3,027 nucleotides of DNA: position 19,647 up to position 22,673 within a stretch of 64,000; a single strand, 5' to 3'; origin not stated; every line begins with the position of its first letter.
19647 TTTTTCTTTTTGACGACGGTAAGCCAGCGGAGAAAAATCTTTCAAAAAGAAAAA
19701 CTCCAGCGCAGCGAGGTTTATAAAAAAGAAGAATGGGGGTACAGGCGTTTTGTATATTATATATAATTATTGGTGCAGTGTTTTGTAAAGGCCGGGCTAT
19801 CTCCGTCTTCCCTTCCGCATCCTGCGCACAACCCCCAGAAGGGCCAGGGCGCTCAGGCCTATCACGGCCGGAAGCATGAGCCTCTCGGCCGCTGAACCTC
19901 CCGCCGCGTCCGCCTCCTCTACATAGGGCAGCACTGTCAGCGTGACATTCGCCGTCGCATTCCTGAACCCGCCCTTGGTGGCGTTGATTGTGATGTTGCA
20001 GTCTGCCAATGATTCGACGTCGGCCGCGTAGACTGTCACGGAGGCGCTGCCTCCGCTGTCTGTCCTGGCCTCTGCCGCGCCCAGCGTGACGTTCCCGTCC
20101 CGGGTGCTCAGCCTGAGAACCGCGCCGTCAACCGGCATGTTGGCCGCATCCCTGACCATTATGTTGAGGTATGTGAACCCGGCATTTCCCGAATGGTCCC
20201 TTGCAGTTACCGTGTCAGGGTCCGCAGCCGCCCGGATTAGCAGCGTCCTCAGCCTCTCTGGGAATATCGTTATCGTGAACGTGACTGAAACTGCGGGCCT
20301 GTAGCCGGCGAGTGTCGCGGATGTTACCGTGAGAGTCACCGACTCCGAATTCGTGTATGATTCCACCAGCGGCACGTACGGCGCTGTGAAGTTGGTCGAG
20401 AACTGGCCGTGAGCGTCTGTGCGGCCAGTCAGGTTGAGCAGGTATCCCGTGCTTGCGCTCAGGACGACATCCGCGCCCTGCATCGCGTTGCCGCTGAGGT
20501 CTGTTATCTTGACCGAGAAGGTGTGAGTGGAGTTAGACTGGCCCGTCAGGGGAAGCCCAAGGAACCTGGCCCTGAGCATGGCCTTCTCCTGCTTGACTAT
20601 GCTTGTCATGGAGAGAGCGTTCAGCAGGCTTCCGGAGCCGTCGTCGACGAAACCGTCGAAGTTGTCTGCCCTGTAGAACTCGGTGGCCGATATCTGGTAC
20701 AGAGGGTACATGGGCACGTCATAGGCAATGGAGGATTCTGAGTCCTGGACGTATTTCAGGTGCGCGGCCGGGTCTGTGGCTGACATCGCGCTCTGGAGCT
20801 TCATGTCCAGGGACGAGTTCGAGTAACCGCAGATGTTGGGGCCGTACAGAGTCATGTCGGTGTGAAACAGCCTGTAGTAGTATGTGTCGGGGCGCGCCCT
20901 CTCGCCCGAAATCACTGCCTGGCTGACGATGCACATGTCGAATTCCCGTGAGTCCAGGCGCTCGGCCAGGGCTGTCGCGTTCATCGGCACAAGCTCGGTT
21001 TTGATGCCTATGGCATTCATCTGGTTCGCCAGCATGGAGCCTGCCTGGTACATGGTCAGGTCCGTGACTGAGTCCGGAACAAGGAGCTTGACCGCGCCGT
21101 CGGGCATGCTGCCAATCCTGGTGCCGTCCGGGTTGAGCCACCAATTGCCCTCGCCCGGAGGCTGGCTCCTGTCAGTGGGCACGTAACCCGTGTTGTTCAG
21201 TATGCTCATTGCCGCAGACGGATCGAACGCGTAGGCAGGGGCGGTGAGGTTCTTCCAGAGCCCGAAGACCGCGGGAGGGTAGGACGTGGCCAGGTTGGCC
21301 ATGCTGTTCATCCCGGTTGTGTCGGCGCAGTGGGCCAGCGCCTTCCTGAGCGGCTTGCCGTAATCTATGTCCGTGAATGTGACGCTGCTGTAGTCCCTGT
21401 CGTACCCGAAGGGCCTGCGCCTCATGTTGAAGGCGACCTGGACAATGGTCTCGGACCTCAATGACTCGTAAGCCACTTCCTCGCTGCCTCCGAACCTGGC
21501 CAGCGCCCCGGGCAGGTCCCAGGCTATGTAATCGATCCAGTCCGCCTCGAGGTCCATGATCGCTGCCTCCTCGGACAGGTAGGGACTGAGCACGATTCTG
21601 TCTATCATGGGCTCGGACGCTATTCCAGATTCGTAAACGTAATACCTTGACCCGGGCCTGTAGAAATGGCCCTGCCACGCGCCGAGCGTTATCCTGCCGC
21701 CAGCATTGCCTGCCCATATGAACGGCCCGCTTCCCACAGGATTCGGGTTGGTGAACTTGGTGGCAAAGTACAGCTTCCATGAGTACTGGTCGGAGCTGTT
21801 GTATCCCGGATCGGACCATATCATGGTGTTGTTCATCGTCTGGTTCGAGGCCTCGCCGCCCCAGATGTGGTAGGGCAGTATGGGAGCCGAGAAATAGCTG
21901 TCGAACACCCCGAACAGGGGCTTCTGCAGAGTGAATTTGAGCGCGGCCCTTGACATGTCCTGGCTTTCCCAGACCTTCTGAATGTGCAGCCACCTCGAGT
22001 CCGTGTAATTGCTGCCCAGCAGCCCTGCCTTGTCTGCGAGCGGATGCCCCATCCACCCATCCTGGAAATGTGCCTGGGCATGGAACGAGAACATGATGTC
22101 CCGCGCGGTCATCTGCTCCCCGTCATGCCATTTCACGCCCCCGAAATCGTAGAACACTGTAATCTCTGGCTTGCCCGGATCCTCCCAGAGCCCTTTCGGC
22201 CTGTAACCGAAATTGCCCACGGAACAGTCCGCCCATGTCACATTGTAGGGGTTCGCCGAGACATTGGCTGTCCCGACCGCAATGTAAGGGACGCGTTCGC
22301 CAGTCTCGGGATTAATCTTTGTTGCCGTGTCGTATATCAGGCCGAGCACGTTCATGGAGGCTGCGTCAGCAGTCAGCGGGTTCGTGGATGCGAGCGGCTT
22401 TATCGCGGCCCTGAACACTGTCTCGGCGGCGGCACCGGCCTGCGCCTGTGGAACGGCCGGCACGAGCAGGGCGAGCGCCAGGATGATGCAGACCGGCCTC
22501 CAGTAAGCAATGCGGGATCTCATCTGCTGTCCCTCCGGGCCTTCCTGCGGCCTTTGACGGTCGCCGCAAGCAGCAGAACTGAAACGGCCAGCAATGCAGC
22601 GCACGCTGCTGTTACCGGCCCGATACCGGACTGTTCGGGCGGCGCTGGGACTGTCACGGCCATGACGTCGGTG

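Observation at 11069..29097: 18-kb co-directional surface-protein island: four membrane-anchored 'orphan' family-5 solute-binding paralogs coupled to two SBBP-propeller/PKD proteins, with no ABC transporter partner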

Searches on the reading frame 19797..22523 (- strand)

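Call 4: search_protein_families(library=pfam, proteins=[window:19797-22523:-], max_evalue=0.01)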
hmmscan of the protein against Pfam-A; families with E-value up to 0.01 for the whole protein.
window:19797-22523:- (908 aa): 4 families
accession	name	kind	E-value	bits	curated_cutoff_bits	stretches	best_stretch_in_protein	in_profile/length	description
PF00496.27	SBP_bac_5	-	7.9e-28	98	32.4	1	129-555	26-363/368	Bacterial extracellular solute-binding proteins, family 5 Middle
PF02369.22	Big_1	-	2e-12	47.5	34.9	2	664-714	16-68/93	Bacterial Ig-like domain (group 1)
PF13620.12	CarboxypepD_reg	-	4.5e-06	27.4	32.3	0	670-730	3-63/82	Carboxypeptidase regulatory-like domain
PF09134.16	Invasin_D3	-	3.5e-05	24.7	33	0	663-733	18-80/98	Invasin, domain 3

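Call 5: search_protein_families(library=ncbifam, proteins=[window:19797-22523:-], max_evalue=0.01)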
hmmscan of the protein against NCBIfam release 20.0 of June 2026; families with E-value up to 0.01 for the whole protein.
window:19797-22523:- (908 aa): 2 families
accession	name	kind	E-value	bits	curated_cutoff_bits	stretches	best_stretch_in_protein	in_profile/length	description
NF045467.1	Opp4A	equivalog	3.3e-06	25.6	650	0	129-152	102-125/556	oligopeptide ABC transporter substrate-binding protein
NF011689.0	PRK15109.1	equivalog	9e-05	21.3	560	1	494-620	396-519/547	ABC transporter substrate-binding protein SapA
